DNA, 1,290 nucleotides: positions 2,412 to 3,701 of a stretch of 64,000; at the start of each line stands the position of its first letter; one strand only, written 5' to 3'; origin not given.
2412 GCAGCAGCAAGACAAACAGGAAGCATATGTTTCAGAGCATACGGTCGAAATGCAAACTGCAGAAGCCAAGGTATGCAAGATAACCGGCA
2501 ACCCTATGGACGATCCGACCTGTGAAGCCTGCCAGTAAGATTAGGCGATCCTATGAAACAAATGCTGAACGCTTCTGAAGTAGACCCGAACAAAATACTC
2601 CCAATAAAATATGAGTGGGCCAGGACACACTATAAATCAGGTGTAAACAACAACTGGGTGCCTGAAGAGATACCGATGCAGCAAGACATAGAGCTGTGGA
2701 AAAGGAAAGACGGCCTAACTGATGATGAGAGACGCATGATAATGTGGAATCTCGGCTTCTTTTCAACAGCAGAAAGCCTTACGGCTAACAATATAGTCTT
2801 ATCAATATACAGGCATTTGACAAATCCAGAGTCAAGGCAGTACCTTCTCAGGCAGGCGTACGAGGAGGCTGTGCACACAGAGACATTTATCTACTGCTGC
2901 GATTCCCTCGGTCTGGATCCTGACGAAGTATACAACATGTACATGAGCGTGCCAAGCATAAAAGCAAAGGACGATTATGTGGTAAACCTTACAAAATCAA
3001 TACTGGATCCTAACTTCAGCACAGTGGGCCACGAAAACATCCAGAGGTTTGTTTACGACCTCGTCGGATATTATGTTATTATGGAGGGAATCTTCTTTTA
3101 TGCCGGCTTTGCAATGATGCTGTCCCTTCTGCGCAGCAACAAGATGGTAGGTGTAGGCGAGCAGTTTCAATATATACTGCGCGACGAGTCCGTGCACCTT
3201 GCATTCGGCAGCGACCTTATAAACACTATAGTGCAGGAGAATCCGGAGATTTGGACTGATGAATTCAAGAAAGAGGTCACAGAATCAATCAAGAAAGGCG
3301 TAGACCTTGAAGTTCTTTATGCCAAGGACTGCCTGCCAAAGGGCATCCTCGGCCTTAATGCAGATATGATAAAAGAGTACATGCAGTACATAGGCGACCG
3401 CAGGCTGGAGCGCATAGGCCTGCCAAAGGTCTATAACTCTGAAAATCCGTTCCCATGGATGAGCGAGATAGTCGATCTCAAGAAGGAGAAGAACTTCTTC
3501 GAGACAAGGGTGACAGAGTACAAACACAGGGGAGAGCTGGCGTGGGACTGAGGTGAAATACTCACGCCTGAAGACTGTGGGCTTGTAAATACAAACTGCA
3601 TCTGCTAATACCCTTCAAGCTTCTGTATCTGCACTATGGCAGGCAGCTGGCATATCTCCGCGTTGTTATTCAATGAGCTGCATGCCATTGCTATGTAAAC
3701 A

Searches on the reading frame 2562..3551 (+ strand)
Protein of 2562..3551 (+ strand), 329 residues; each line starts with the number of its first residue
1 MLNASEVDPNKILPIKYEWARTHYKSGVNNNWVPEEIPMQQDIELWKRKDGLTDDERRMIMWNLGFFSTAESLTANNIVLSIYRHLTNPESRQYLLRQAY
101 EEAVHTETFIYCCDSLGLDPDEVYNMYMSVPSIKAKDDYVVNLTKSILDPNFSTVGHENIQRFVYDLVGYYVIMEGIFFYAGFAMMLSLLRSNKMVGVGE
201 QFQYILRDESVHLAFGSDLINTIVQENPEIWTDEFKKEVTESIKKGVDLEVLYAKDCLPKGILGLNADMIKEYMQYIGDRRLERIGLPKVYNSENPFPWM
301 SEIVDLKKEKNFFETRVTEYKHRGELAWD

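Call 72: find_encoding_contigs(protein=window:2562-3551:+, flank=10000, max_places=3)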
Protein window:2562-3551:+ (329 aa): 23 contigs read that carry it; 3 places shown.
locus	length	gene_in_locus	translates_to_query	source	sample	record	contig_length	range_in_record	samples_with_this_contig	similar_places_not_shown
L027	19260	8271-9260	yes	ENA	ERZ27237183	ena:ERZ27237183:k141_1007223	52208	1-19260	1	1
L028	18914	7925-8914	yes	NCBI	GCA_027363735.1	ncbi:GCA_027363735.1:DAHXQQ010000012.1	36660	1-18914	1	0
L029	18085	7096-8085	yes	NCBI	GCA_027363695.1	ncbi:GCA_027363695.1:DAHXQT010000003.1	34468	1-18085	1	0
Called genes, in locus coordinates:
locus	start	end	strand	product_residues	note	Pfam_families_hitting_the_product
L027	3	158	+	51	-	?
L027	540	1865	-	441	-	PF00324:AA_permease, PF13520:AA_permease_2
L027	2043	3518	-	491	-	PF00344:SecY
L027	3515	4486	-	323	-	PF02830:V4R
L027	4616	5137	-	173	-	-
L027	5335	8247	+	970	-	PF03477:ATP-cone, PF00317:Ribonuc_red_lgN, PF02867:Ribonuc_red_lgC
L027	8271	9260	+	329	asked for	PF00268:Ribonuc_red_sm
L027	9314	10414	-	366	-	PF06053:DUF929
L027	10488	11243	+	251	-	PF01026:TatD_DNase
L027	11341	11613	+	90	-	PF03685:UPF0147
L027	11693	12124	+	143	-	PF01638:HxlR (weak)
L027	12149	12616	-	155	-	PF01467:CTP_transf_like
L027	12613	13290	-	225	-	PF00578:AhpC-TSA, PF08534:Redoxin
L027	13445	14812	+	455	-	PF00224:PK, PF02887:PK_C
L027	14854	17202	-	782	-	-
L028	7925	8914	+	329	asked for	PF00268:Ribonuc_red_sm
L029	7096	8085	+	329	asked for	PF00268:Ribonuc_red_sm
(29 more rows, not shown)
